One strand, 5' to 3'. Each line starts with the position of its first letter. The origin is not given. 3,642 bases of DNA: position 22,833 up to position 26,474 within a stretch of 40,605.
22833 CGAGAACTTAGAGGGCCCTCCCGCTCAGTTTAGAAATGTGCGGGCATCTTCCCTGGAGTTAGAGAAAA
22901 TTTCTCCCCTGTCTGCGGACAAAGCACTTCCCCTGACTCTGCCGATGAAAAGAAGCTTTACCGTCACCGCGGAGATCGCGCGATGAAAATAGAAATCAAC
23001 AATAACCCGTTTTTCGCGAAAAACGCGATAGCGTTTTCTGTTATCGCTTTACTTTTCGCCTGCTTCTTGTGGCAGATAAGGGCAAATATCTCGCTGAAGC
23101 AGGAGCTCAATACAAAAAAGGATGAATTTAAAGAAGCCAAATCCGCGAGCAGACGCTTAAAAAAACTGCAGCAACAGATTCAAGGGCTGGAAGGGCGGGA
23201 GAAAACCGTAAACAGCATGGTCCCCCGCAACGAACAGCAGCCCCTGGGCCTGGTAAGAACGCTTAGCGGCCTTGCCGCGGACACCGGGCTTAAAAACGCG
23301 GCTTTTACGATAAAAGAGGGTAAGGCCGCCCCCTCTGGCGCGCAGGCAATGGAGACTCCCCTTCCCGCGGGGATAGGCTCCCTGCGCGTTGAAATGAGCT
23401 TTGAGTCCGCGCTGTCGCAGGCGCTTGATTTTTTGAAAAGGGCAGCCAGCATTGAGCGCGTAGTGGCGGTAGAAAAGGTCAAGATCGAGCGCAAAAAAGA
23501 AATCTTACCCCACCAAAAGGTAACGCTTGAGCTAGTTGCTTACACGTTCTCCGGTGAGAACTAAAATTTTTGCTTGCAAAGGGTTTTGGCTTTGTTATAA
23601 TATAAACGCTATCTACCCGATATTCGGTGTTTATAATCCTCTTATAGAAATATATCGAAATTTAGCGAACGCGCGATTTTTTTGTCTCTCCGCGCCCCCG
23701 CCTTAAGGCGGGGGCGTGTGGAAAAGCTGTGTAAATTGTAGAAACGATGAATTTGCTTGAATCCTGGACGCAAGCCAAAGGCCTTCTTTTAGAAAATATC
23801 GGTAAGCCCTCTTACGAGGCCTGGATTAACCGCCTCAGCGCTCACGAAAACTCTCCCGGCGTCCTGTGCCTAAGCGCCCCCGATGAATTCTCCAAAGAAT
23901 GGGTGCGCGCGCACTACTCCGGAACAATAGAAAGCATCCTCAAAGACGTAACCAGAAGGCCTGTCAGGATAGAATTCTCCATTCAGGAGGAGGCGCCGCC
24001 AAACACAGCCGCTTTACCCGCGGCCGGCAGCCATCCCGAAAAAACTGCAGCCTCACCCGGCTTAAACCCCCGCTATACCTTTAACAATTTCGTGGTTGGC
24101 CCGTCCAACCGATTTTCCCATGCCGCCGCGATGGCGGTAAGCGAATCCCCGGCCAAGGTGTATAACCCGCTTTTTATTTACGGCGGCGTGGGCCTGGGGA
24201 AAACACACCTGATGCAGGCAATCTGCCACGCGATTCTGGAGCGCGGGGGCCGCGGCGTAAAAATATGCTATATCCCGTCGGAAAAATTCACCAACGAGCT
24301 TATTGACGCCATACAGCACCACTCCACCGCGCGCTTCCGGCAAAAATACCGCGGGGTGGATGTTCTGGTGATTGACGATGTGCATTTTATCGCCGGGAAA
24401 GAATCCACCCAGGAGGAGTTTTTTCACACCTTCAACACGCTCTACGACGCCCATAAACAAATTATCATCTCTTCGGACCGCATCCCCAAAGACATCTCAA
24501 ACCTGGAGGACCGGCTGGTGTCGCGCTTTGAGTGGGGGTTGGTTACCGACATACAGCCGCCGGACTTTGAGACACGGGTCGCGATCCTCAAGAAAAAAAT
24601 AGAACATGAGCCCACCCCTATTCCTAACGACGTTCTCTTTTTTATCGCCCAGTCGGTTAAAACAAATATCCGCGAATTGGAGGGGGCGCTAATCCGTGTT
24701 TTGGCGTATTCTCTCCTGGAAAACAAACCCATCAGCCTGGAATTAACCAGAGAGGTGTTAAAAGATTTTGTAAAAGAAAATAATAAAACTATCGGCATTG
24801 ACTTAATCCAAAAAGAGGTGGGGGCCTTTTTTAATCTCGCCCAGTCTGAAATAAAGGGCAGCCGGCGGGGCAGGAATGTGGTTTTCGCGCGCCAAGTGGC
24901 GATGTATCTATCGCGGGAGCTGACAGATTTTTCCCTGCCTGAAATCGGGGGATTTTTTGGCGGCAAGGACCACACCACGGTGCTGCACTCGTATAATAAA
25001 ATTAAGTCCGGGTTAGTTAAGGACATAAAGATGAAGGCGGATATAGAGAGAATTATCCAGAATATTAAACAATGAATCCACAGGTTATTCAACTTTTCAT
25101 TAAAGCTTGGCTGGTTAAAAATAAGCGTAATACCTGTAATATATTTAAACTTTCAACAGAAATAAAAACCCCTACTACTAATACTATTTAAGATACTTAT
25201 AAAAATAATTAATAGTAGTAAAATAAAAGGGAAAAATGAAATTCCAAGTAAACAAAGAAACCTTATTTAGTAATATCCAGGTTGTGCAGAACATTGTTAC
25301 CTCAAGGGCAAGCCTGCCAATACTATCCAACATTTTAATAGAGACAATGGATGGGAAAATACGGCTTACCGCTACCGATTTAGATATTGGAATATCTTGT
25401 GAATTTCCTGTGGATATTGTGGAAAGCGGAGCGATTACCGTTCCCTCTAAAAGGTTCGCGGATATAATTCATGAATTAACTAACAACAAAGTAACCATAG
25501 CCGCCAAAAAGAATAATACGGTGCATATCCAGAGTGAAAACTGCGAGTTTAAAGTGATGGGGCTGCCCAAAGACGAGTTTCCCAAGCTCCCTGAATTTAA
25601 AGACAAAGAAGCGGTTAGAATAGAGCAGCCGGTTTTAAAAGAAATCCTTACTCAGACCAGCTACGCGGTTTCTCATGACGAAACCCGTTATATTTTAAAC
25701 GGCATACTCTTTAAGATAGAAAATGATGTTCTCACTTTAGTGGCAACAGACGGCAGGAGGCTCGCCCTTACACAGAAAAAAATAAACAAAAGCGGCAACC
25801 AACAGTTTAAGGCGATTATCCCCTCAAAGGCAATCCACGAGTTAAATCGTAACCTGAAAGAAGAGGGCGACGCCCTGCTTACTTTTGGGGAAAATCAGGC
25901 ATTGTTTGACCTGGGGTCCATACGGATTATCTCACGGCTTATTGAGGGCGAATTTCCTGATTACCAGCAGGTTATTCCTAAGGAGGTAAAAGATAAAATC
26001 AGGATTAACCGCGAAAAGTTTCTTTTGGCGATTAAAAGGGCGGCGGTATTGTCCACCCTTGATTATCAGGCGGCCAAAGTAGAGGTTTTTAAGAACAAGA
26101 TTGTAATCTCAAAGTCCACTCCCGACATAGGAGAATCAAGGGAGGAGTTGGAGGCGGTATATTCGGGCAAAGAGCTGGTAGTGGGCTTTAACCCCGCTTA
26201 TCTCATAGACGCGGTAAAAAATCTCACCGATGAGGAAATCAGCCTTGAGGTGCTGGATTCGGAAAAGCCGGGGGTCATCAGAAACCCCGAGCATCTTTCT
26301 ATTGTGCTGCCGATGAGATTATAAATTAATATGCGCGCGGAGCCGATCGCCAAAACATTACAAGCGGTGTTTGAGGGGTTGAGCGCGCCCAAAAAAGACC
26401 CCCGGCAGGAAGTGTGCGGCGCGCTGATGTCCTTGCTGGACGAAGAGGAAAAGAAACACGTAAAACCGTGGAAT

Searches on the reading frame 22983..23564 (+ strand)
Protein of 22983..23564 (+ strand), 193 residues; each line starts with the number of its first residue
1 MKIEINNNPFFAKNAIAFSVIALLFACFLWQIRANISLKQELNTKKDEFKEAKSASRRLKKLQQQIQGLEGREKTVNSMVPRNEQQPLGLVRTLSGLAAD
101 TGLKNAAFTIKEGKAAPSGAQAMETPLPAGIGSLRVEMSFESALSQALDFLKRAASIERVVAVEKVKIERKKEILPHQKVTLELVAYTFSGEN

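Call 7: search_protein_families(library=pfam, proteins=[window:22983-23564:+], max_evalue=0.01)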
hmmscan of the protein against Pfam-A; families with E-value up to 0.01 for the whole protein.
window:22983-23564:+ (193 aa): 1 family
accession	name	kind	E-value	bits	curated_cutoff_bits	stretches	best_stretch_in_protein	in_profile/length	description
PF04350.18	PilO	-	2.9e-10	40.9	22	1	38-189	4-141/145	Pilus assembly protein, PilO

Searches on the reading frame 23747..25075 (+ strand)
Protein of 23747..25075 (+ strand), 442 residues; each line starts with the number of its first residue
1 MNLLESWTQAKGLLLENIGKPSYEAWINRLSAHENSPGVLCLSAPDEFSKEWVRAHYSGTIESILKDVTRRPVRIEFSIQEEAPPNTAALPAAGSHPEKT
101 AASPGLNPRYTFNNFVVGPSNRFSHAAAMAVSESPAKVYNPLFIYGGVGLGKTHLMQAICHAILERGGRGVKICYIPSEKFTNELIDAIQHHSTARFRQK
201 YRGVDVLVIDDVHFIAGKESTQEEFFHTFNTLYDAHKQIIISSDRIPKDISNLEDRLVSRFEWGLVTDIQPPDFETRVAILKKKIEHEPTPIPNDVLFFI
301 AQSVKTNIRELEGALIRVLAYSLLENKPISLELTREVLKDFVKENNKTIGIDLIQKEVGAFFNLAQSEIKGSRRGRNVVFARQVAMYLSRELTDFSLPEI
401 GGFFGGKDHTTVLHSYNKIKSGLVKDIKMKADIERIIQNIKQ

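Call 34: search_protein_families(library=pfam, proteins=[window:23747-25075:+], max_evalue=0.001)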
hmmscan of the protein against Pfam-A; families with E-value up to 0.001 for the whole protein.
window:23747-25075:+ (442 aa): 9 families
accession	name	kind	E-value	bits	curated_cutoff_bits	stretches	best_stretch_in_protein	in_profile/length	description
PF00308.24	Bac_DnaA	-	4.7e-70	235.4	23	1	106-268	1-162/162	Bacterial DnaA ATPAse domain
PF08299.17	Bac_DnaA_C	-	1.3e-27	96.1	31.5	1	351-419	1-69/69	Bacterial dnaA protein helix-turn-helix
PF11638.13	DnaA_N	-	1.1e-12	48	24.6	1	6-66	3-64/65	DnaA N-terminal domain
PF01695.23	IstB_IS21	-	4.1e-09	36.7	24.1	1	142-244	95-193/238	IstB-like ATP binding protein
PF00004.35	AAA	-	9e-08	33.1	21.2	1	143-245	2-110/131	ATPase family associated with various cellular activities (AAA)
PF03969.22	AFG1_ATPase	-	2e-06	27.4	27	0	202-252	283-334/361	AFG1-like ATPase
PF13401.12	AAA_22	-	2.6e-05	25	27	0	159-238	50-115/130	AAA domain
PF00910.28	RNA_helicase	-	0.00048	21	21.5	0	143-224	2-70/105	RNA helicase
PF13173.12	AAA_14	-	0.00058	20.3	27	0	140-243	3-97/129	AAA domain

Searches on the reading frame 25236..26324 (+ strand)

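Call 34: search_protein_families(library=pfam, proteins=[window:25236-26324:+], max_evalue=0.001)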
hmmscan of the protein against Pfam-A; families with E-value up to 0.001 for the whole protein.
window:25236-26324:+ (362 aa): 3 families
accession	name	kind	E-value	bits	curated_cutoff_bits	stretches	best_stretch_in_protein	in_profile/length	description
PF02767.21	DNA_pol3_beta_2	-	1.2e-36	125.9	27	2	129-242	2-116/116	DNA polymerase III beta subunit, central domain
PF00712.24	DNA_pol3_beta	-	8.2e-36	123.2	24.4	2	1-119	1-120/120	DNA polymerase III beta subunit, N-terminal domain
PF02768.20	DNA_pol3_beta_3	-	1.4e-24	86.6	27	1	245-355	2-112/121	DNA polymerase III beta subunit, C-terminal domain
